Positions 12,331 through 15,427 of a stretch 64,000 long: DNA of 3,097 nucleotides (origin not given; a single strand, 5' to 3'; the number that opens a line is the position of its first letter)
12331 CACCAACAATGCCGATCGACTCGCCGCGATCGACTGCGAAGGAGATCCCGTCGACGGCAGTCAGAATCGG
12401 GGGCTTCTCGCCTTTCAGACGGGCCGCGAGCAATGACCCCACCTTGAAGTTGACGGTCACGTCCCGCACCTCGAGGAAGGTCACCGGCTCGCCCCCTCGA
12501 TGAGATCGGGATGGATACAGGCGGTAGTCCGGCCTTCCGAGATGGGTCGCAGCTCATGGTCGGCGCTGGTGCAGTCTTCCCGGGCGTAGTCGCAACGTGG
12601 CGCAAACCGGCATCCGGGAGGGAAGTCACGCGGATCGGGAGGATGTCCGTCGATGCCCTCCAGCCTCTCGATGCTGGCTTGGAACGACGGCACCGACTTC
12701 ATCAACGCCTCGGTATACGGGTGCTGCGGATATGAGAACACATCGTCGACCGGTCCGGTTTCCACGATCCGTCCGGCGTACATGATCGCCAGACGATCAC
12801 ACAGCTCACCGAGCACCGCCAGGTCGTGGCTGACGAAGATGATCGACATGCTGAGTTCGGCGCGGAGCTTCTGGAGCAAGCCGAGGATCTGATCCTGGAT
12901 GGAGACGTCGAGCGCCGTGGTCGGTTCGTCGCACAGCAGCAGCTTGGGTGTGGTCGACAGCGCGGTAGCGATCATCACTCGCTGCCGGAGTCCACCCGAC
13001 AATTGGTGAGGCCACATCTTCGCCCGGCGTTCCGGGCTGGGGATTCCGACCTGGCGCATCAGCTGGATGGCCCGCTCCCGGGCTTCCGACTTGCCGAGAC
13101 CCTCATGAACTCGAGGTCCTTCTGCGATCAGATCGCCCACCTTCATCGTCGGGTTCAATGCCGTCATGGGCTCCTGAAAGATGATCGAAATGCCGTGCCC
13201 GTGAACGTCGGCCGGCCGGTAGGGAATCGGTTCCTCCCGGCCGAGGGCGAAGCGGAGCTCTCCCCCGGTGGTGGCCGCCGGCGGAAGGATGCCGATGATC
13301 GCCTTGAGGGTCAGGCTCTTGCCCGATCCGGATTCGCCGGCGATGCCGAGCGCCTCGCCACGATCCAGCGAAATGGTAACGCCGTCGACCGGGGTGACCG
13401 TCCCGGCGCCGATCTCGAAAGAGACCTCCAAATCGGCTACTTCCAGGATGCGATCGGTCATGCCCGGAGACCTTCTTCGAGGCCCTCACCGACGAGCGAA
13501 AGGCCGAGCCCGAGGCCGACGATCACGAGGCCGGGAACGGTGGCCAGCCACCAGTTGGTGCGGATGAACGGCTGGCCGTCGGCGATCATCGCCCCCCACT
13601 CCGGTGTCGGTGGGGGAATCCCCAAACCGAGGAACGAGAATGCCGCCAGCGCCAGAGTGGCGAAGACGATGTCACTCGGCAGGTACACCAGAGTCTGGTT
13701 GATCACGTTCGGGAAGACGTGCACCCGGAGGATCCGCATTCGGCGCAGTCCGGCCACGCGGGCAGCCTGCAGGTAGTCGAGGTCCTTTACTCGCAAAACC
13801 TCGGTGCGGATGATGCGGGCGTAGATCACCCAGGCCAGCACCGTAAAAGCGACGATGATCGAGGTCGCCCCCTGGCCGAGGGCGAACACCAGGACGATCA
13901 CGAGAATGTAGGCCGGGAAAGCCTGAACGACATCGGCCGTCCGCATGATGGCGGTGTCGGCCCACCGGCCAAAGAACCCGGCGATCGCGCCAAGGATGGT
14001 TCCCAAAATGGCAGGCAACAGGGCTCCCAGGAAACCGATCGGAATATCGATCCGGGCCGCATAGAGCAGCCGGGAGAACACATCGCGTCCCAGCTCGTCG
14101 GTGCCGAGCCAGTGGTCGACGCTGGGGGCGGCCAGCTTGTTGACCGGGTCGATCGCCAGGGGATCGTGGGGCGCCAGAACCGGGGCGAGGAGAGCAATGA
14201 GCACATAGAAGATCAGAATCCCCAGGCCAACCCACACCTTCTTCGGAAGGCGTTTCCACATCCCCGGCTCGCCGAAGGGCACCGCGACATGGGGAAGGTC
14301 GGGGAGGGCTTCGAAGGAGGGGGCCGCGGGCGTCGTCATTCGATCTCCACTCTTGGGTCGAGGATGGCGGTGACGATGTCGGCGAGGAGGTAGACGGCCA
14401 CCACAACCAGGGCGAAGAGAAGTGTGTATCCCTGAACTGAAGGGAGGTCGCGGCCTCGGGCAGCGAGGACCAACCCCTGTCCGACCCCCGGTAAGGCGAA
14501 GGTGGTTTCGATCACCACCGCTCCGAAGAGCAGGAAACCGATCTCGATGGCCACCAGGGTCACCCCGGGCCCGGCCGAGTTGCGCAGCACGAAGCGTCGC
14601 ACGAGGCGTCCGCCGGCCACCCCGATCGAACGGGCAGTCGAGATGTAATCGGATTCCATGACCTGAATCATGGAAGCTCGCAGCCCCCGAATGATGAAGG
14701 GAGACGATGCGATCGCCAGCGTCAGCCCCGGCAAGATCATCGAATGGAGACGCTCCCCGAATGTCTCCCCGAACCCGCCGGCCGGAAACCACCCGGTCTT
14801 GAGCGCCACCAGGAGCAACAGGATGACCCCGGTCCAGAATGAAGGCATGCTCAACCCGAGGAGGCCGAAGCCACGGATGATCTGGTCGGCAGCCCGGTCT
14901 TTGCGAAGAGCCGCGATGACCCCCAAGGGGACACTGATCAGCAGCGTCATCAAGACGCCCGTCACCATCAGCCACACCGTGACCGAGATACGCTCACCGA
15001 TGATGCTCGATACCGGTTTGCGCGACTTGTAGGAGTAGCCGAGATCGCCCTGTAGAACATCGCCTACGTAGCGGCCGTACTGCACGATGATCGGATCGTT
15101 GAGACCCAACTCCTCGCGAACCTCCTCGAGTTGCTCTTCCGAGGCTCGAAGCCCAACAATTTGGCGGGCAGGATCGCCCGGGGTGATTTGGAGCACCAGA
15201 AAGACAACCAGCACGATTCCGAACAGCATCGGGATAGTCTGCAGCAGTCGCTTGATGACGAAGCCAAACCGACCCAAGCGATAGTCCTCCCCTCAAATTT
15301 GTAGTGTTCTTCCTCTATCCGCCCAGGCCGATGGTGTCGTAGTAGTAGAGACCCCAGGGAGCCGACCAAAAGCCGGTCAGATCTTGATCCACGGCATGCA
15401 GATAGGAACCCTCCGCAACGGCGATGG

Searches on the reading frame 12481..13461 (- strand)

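Call 59: search_protein_families(library=pfam, proteins=[window:12481-13461:-], max_evalue=0.00001)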
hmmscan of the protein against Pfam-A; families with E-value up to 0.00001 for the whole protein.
window:12481-13461:- (326 aa): 3 families
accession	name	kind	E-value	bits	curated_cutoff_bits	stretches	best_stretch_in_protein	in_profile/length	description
PF00005.33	ABC_tran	-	1.3e-26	94.3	25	1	26-182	2-137/137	ABC transporter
PF08352.17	oligo_HPY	-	4.2e-22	78.8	27.1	1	233-297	1-65/65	Oligopeptide/dipeptide transporter, C-terminal region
PF13304.12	AAA_21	-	4e-06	27.5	27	0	142-217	226-303/304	AAA domain, putative AbiEii toxin, Type IV TA system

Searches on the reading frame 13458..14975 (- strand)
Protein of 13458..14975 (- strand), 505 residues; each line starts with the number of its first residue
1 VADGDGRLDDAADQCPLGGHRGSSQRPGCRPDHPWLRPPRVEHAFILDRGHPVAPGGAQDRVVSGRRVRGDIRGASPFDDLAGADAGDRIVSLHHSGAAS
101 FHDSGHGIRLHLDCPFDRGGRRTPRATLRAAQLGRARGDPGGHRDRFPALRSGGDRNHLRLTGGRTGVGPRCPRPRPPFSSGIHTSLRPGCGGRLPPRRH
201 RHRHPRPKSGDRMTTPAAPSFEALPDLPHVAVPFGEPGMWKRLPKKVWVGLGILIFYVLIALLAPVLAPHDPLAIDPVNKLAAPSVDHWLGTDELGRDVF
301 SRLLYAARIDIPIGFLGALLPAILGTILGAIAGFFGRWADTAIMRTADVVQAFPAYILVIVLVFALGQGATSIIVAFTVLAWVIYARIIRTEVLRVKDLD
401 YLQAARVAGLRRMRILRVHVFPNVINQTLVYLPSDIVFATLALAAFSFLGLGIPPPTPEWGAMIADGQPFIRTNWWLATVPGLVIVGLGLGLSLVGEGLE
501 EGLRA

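Call 59: search_protein_families(library=pfam, proteins=[window:13458-14975:-], max_evalue=0.00001)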
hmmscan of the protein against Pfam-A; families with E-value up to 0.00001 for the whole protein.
window:13458-14975:- (505 aa): 2 families
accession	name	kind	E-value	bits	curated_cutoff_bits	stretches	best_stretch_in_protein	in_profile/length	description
PF00528.27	BPD_transp_1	-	3.3e-27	95.9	26.4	1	325-499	1-178/184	Binding-protein-dependent transport system inner membrane component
PF12911.12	OppC_N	-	9.9e-08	32.2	23.9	1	247-284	16-53/53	N-terminal TM domain of oligopeptide transport permease C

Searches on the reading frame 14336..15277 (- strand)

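Call 59: search_protein_families(library=pfam, proteins=[window:14336-15277:-], max_evalue=0.00001)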
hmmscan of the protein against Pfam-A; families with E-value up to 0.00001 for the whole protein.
window:14336-15277:- (313 aa): 2 families
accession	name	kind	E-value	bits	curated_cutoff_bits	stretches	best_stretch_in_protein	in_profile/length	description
PF00528.27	BPD_transp_1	-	2.2e-35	122.5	26.4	1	116-311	2-183/184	Binding-protein-dependent transport system inner membrane component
PF19300.4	BPD_transp_1_N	-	2.7e-16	60.2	23.8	1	5-103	3-113/114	Binding-prot-dependent transport system membrane comp, N-term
